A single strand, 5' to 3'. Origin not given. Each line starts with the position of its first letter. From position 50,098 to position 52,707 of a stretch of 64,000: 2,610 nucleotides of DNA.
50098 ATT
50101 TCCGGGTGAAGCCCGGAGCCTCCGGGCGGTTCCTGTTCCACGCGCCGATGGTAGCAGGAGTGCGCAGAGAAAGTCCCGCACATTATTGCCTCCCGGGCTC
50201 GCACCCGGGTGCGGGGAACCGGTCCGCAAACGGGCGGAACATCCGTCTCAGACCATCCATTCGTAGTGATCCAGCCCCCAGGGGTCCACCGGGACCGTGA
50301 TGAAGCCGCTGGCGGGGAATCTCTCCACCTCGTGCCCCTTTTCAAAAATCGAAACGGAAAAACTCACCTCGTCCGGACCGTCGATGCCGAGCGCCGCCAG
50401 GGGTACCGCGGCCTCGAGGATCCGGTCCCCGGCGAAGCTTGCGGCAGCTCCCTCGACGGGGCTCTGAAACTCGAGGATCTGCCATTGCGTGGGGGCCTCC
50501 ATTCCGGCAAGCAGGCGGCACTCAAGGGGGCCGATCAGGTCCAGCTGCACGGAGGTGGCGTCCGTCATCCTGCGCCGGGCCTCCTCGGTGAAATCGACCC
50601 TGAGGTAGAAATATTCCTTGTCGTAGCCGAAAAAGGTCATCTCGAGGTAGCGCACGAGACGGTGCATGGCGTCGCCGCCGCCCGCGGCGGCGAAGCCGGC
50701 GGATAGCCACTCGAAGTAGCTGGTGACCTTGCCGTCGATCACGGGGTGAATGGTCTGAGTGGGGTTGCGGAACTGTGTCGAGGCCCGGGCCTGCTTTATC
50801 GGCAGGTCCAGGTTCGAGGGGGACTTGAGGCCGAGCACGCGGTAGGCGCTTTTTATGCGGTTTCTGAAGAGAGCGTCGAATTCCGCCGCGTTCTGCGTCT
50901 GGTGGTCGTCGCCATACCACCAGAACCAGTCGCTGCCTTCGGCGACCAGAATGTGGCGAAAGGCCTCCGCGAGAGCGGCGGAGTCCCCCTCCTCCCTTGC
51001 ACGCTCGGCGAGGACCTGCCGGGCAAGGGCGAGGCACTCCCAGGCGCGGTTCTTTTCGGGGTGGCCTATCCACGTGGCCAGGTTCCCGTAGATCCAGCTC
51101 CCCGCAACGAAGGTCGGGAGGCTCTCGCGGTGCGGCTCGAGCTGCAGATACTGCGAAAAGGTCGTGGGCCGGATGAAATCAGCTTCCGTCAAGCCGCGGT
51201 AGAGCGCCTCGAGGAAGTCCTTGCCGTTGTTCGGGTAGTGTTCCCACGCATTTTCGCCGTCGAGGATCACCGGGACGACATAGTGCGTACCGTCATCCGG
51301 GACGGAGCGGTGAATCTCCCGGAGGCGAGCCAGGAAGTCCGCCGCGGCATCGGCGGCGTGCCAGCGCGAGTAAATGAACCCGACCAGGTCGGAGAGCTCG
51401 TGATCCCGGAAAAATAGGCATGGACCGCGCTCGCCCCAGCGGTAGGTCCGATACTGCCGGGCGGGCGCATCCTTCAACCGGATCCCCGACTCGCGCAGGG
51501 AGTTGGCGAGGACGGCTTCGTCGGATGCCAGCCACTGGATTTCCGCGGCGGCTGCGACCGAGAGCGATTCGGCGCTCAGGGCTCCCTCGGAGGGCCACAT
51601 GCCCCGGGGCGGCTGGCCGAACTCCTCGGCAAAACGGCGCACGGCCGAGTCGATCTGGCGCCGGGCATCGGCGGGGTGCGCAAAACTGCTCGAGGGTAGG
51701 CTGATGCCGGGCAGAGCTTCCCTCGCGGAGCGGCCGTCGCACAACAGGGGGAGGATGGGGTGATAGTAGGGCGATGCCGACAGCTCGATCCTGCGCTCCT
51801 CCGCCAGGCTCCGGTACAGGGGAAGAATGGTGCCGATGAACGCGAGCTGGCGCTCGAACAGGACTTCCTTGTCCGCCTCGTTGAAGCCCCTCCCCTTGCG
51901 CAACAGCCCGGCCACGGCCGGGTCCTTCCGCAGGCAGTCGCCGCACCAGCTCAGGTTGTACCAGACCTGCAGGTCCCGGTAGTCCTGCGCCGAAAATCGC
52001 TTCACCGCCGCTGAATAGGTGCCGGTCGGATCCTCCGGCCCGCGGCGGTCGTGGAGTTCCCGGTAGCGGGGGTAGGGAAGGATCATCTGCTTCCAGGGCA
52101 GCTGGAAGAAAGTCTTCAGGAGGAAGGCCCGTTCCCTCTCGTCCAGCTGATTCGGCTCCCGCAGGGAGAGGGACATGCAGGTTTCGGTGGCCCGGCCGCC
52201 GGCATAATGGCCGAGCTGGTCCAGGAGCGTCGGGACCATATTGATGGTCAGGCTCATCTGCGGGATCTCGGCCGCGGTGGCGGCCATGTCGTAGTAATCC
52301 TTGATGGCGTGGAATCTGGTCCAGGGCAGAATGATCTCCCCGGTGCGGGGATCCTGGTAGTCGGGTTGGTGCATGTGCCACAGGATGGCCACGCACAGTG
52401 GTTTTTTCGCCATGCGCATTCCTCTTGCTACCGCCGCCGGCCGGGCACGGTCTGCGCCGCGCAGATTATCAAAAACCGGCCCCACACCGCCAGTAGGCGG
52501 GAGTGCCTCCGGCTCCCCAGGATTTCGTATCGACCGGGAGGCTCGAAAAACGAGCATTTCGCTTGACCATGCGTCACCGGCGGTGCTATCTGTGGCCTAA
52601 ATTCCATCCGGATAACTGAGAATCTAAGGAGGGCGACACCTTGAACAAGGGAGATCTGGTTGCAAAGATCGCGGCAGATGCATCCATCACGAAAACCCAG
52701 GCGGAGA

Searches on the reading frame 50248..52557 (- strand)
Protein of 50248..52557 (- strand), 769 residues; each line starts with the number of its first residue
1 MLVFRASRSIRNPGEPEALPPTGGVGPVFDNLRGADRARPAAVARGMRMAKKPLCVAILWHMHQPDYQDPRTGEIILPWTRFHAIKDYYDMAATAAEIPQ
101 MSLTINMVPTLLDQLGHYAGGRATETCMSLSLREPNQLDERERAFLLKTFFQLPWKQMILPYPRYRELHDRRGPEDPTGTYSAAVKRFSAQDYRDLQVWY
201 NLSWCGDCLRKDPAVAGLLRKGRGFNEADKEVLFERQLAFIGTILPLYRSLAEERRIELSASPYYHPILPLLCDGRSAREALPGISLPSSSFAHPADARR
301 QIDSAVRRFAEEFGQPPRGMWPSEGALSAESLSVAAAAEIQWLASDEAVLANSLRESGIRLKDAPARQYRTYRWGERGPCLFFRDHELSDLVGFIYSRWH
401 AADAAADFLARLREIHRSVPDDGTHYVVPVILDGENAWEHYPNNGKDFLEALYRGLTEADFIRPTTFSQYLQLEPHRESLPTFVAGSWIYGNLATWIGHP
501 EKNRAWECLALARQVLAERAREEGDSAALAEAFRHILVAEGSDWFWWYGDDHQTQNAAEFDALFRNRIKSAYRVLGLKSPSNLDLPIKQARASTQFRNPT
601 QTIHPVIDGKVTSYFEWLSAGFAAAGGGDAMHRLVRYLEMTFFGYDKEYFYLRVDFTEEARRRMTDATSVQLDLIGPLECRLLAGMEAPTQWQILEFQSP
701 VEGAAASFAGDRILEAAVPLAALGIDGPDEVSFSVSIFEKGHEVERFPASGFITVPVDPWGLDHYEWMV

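Call 72: search_protein_families(library=pfam, proteins=[window:50248-52557:-], max_evalue=0.00001)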
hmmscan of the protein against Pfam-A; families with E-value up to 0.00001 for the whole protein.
window:50248-52557:- (769 aa): 1 family
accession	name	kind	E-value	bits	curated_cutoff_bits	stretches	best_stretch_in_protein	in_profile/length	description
PF03065.20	Glyco_hydro_57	-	6.2e-53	180.4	21.2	1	57-477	1-285/291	Glycosyl hydrolase family 57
